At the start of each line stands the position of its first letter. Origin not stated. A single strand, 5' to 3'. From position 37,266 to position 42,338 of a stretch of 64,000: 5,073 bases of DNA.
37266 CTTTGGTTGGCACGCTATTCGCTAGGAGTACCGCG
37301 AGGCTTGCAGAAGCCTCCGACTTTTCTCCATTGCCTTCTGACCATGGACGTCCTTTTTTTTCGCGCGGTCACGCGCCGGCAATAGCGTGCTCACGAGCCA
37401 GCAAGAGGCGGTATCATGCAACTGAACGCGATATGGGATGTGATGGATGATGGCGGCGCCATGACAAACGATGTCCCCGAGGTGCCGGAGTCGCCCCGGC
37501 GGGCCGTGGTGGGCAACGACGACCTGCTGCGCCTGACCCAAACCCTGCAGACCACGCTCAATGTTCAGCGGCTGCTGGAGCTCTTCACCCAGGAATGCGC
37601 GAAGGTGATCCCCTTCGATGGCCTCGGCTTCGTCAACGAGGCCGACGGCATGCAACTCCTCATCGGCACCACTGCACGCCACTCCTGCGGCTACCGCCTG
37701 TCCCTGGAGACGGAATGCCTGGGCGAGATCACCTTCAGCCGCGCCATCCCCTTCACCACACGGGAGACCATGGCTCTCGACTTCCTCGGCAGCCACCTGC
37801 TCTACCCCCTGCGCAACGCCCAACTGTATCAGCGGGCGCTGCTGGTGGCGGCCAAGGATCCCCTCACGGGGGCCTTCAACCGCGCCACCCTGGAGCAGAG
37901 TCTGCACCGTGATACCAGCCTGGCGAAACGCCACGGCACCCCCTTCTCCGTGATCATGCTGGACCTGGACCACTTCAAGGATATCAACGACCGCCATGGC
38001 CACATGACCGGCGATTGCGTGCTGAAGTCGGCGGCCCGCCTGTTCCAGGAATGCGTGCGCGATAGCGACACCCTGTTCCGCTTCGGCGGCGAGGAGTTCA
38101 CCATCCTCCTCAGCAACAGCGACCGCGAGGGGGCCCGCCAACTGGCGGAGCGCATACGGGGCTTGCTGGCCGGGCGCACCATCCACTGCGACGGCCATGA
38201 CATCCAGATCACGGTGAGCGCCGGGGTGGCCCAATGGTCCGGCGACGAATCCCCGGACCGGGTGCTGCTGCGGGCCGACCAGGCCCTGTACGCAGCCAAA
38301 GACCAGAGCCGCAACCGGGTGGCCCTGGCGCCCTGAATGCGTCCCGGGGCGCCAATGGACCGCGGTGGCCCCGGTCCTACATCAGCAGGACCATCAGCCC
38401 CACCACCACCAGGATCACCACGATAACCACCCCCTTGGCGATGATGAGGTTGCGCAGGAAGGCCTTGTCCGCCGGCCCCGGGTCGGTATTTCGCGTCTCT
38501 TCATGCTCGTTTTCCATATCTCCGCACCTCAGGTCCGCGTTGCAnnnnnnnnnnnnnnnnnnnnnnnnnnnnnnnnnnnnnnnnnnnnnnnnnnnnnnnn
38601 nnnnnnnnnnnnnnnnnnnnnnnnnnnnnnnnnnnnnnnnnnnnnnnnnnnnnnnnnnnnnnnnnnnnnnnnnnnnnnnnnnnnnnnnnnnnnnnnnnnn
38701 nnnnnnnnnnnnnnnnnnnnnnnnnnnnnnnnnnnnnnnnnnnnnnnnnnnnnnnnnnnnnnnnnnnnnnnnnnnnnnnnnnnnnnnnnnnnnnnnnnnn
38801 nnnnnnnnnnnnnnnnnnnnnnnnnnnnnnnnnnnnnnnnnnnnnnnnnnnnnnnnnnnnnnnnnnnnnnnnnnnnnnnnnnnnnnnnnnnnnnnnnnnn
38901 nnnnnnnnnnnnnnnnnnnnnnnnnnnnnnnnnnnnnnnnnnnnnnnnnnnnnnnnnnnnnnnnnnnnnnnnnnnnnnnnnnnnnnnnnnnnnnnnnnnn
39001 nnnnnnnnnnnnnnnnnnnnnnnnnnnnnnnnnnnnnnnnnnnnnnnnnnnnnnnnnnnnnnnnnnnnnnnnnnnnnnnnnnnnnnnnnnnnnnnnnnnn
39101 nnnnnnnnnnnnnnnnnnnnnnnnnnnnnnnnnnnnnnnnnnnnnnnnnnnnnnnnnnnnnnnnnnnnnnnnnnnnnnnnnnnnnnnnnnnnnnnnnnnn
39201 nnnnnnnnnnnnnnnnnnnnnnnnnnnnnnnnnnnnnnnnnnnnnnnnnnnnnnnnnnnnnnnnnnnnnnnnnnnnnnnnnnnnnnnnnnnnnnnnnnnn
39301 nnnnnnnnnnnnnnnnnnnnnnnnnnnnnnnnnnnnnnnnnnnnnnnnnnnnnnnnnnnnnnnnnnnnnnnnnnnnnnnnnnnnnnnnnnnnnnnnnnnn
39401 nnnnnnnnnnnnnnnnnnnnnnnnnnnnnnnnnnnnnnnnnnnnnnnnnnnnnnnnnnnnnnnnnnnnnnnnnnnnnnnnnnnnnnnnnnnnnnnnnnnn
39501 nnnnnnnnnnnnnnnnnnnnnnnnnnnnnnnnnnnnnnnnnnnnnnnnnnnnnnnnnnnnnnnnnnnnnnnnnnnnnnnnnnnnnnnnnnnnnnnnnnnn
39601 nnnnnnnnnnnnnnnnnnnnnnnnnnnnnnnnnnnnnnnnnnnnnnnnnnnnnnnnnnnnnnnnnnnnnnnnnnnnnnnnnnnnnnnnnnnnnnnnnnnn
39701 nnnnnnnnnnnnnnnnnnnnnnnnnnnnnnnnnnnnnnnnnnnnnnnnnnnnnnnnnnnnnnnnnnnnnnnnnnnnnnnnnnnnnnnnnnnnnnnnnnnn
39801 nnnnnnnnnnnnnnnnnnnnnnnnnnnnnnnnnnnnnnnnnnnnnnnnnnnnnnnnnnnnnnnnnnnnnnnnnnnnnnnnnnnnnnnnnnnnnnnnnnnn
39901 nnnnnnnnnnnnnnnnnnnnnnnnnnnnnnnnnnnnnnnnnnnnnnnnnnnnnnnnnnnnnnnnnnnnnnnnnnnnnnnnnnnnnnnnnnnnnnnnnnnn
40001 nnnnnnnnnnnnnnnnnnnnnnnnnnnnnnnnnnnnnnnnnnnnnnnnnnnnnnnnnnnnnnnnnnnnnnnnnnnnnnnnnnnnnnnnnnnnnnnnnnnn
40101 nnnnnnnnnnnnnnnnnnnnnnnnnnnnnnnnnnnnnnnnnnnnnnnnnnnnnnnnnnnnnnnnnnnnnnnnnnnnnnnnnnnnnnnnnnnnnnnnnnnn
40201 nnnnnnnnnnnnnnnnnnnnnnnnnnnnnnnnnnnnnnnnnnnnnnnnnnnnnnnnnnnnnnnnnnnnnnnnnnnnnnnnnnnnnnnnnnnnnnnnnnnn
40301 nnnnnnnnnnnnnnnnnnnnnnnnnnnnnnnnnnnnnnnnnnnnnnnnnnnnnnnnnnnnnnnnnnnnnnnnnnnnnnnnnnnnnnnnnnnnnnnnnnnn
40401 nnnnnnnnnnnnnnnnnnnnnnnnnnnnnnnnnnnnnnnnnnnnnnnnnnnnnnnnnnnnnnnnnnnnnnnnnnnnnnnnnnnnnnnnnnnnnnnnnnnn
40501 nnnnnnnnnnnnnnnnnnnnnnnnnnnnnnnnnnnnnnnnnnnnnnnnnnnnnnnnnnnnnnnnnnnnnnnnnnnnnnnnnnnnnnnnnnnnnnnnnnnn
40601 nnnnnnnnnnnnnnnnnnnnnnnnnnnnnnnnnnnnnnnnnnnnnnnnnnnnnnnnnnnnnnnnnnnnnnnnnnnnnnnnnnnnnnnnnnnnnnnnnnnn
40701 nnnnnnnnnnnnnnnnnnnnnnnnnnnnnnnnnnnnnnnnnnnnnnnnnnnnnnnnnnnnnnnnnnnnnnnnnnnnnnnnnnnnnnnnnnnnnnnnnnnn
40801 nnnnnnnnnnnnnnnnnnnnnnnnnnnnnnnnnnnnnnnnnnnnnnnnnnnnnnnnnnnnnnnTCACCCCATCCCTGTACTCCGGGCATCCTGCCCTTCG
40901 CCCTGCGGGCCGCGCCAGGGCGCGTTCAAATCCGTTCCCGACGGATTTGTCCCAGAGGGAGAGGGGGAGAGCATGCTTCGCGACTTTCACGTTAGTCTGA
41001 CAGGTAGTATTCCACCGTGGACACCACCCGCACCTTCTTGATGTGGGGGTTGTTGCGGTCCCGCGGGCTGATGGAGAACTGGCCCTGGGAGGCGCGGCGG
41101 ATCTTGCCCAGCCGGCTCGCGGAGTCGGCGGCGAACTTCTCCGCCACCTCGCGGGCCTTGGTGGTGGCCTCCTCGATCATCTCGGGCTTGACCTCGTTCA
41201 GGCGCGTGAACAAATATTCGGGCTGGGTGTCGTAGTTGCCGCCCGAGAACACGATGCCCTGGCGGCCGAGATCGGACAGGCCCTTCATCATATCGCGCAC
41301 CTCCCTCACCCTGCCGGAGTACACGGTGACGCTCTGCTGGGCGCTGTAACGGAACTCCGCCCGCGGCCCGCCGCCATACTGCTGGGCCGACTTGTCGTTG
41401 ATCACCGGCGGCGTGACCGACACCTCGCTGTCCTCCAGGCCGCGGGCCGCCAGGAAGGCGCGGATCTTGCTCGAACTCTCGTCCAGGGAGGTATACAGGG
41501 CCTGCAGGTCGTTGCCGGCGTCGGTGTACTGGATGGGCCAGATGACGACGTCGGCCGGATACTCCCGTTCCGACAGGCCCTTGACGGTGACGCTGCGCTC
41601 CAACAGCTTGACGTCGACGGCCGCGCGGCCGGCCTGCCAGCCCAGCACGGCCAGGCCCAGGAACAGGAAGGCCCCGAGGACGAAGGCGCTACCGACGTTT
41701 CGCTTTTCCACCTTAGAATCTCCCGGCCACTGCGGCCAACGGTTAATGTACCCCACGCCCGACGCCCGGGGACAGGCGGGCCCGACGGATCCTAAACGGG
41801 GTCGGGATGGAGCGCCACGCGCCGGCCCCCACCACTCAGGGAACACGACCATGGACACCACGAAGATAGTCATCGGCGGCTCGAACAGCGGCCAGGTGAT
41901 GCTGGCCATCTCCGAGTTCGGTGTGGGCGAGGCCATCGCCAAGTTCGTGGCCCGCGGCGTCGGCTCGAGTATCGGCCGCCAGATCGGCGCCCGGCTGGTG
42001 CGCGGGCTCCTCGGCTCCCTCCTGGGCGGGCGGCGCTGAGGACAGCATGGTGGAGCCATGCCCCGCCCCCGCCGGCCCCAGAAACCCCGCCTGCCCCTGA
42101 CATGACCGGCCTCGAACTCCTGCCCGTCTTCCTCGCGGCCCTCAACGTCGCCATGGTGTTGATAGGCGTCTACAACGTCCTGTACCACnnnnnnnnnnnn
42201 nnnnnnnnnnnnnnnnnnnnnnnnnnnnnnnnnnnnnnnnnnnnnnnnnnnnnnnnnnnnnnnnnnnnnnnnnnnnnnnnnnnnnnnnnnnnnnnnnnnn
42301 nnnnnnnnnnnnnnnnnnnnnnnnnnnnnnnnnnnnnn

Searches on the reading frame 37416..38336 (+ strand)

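Call 53: search_protein_families(library=pfam, proteins=[window:37416-38336:+], max_evalue=0.001)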
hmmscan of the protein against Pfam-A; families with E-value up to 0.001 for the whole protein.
window:37416-38336:+ (306 aa): 1 family
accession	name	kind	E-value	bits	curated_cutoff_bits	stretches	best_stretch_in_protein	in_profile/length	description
PF00990.26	GGDEF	-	7.3e-46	156.3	23.8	1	145-301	1-161/161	Diguanylate cyclase, GGDEF domain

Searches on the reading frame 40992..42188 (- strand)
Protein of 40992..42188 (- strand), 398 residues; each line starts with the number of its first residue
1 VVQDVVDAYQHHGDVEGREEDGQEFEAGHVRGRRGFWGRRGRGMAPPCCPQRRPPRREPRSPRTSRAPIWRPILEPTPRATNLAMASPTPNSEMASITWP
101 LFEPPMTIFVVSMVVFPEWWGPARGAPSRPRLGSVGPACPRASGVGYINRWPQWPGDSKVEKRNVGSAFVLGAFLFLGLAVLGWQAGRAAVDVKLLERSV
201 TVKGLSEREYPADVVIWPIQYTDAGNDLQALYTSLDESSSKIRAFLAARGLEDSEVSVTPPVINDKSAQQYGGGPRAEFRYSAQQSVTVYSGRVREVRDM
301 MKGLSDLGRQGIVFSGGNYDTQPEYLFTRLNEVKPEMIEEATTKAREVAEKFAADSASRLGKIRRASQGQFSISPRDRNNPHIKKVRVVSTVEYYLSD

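Call 53: search_protein_families(library=pfam, proteins=[window:40992-42188:-], max_evalue=0.001)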
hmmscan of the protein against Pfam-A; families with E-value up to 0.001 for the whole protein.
window:40992-42188:- (398 aa): 1 family
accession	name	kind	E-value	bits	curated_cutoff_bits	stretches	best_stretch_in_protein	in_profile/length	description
PF04402.19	SIMPL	-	1.4e-16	61.8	25.2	1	200-376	1-168/205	Protein of unknown function (DUF541)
